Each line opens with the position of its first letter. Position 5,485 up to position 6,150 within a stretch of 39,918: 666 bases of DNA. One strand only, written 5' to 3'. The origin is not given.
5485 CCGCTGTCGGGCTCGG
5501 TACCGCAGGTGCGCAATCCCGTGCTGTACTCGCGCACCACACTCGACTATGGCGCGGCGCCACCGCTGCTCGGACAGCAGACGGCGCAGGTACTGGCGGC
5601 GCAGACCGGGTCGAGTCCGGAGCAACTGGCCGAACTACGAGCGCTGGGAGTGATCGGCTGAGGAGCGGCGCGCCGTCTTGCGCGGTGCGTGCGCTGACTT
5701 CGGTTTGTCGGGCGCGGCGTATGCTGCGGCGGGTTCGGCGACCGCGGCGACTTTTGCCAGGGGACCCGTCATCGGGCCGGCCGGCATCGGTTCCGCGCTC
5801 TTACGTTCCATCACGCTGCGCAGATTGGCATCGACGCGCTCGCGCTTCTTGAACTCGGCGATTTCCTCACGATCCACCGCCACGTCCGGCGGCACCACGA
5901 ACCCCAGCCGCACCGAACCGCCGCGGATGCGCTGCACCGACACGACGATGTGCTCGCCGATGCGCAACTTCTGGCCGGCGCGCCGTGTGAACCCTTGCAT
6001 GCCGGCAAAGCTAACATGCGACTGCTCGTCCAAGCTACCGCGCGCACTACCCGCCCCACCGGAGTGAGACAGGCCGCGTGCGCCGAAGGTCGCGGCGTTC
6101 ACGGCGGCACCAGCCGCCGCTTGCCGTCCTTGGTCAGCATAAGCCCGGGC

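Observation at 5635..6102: CsrA-family paralog with a long low-complexity tail as the last gene of a catabolic operon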

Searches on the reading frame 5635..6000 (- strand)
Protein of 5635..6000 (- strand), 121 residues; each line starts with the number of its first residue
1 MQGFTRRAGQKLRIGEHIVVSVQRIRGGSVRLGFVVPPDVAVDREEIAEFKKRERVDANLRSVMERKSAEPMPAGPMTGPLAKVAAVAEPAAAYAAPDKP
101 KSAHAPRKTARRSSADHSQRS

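Call 26: search_solved_structures(query=window:5635-6000:-, max_evalue=0.01, show_alignments=3)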
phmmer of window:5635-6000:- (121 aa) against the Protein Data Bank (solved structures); distinct sequences matched with E-value up to 0.01: 8.
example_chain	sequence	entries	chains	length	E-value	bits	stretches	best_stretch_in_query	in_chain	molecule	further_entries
7yr6_E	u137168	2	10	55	1.4e-07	35.2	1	4-54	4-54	Translational regulator CsrA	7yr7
1vpz_A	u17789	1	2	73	1.7e-07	34.9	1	4-55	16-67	Carbon storage regulator homolog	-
1y00_A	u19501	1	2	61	2.5e-07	34.4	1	4-54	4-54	Carbon storage regulator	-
2bti_A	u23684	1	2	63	3e-07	34.1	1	4-53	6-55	CARBON STORAGE REGULATOR HOMOLOG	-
5z38_F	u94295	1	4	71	4e-07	33.7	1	4-54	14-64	wild type CsrA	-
2jpp_A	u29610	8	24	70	7.4e-07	32.9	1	4-49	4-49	Translational repressor | Carbon storage regulator homolog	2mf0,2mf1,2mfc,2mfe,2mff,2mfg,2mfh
5z38_E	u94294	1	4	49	8.8e-05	26.2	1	4-44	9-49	Truncated-CsrA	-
5dmb_D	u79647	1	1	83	0.0029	21.3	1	4-53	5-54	Carbon storage regulator homolog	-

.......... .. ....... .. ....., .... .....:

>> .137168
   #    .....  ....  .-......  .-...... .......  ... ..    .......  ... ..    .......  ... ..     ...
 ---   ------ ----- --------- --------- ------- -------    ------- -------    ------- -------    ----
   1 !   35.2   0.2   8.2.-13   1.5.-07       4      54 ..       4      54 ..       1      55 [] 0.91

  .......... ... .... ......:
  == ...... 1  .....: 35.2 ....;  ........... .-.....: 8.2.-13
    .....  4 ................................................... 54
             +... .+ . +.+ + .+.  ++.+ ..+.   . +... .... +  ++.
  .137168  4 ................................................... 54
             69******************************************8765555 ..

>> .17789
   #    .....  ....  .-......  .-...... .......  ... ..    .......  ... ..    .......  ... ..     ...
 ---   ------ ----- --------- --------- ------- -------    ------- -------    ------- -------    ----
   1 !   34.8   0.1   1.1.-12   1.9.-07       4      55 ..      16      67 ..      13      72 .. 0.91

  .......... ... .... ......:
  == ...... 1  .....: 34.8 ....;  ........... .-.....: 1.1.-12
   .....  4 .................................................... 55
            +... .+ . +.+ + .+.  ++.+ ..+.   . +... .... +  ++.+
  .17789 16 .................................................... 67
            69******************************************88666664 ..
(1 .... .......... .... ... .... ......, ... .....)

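Call 39: predict_structure(alignment_id=A2)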
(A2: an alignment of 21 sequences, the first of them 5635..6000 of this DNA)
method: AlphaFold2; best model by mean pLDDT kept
length: 121 residues; sequences in the alignment: 21
mean_pLDDT: 59.7   pTM: 0.25
mean pLDDT of the five models: 59.7, 59.4, 57.0, 56.5, 55.7
residues with pLDDT >= 90: 0; 70-90: 25; 50-70: 77; < 50: 19
segments of 3 or more residues with pLDDT < 50: 1-3, 45-48, 73-75, 77-79
pLDDT, mean of each block of 10 residues (from residue 1): 62 72 77 70 50 56 53 49 53 56 61 57 56
secondary structure, 60 per line:
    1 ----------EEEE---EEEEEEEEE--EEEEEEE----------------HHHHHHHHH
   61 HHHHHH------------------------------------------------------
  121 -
elements in order: E11-14 E18-26 E29-35 H52-66

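Call 64: fold_search(model_id=the predicted structure, library=pdb)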
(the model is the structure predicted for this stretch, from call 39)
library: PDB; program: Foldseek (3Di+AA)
matches with E <= 10: 59; with E <= 0.001: 0
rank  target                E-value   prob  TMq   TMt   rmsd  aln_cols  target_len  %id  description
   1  5z38_F                2.1e-03  1.00  0.27  0.49   6.1        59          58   39  Crystal structure of CsrA bound to CesT (released 2018-04-04)
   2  5z38_H                3.1e-03  1.00  0.27  0.49   6.2        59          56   39  Crystal structure of CsrA bound to CesT (released 2018-04-04)
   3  1vpz_B                3.6e-03  1.00  0.27  0.49   5.9        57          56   38  Crystal structure of a putative carbon storage regulator protein (csra, pa0905) from pseudomonas aeruginosa at 2.05 A  (released 2004-12-14)
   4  1vpz_A                3.6e-03  1.00  0.27  0.49   6.6        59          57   37  Crystal structure of a putative carbon storage regulator protein (csra, pa0905) from pseudomonas aeruginosa at 2.05 A  (released 2004-12-14)
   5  2bti_B                3.8e-03  1.00  0.26  0.48   6.2        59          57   39  Structure-function studies of the RmsA CsrA post-transcriptional global regulator protein family reveals a class of RN (released 2006-01-04)
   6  2bti_A                3.8e-03  1.00  0.27  0.48   7.1        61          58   38  Structure-function studies of the RmsA CsrA post-transcriptional global regulator protein family reveals a class of RN (released 2006-01-04)
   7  5z38_L                5.3e-03  1.00  0.26  0.48   5.3        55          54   40  Crystal structure of CsrA bound to CesT (released 2018-04-04)
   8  5z38_J                6.9e-03  1.00  0.27  0.49   6.0        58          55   40  Crystal structure of CsrA bound to CesT (released 2018-04-04)
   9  2jpp_MODEL_1_A        6.9e-03  1.00  0.26  0.50   6.0        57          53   37  Structural basis of RsmA/CsrA RNA recognition: Structure of RsmE bound to the Shine-Dalgarno sequence of hcnA  (released 2007-08-21)
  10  7yr6_B                1.2e-02  0.99  0.28  0.48   5.3        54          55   41  Cryo-EM structure of Pseudomonas aeruginosa RsmZ RNA in complex with two RsmA protein dimers (released 2023-05-17)
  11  2mfc_MODEL_1_A        1.6e-02  0.99  0.27  0.47   6.7        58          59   38  Csr/Rsm protein-RNA recognition - A molecular affinity ruler: RsmZ(SL1)/RsmE(dimer) 2:1 complex (released 2014-02-26)
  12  5dmb_D                2.1e-02  0.99  0.31  0.45   5.5        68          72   28  Crystal structure of a translational regulator bound to a flagellar assembly factor (released 2016-08-24)
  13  1y00_MODEL_1_A        2.1e-02  0.92  0.24  0.39  13.0        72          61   33  Solution structure of the Carbon Storage Regulator protein CsrA (released 2005-06-21)
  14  5z38_I                2.8e-02  1.00  0.25  0.58   2.9        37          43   40  Crystal structure of CsrA bound to CesT (released 2018-04-04)
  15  5z38_E                5.3e-02  1.00  0.25  0.62   2.9        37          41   40  Crystal structure of CsrA bound to CesT (released 2018-04-04)
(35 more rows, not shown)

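Call 68: search_protein_families(library=pfam, proteins=[window:5635-6000:-], max_evalue=1)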
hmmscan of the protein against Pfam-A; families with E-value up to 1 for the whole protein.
window:5635-6000:- (121 aa): 1 family
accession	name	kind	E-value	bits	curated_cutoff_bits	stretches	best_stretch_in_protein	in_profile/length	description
PF02599.21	CsrA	-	1.1e-12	48.2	27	1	4-49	4-49/53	Global regulator protein family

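Call 86: search_protein_representatives(alignment_id=A2)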
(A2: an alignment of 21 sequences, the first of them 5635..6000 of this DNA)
Query: 21 sequences, 106 profile positions. Proteins with E-value up to 0.001 (for the whole library): 16833; up to 1e-10: 186; up to 1e-30: 1. The best 150 are listed.
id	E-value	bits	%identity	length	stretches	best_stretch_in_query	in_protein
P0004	5.3e-45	168.2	-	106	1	1-105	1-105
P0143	1.4e-28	115.4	-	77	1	1-69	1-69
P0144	1.4e-24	102.5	-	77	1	20-92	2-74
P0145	2.1e-22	95.5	-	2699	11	16-39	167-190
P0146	5.2e-19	84.6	-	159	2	1-52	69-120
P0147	1.5e-18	83.1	-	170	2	1-53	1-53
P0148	8.7e-18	80.7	-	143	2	5-55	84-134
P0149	2.3e-17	79.3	-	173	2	3-50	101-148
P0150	5.0e-16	75.0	-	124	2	3-50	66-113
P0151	8.6e-16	74.3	-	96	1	1-72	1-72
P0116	1.1e-15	73.9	-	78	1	1-58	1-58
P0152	1.1e-15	73.9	-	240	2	1-96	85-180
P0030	1.3e-15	73.7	-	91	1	1-57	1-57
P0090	1.8e-15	73.2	-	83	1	1-55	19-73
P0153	1.9e-15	73.1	-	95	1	1-57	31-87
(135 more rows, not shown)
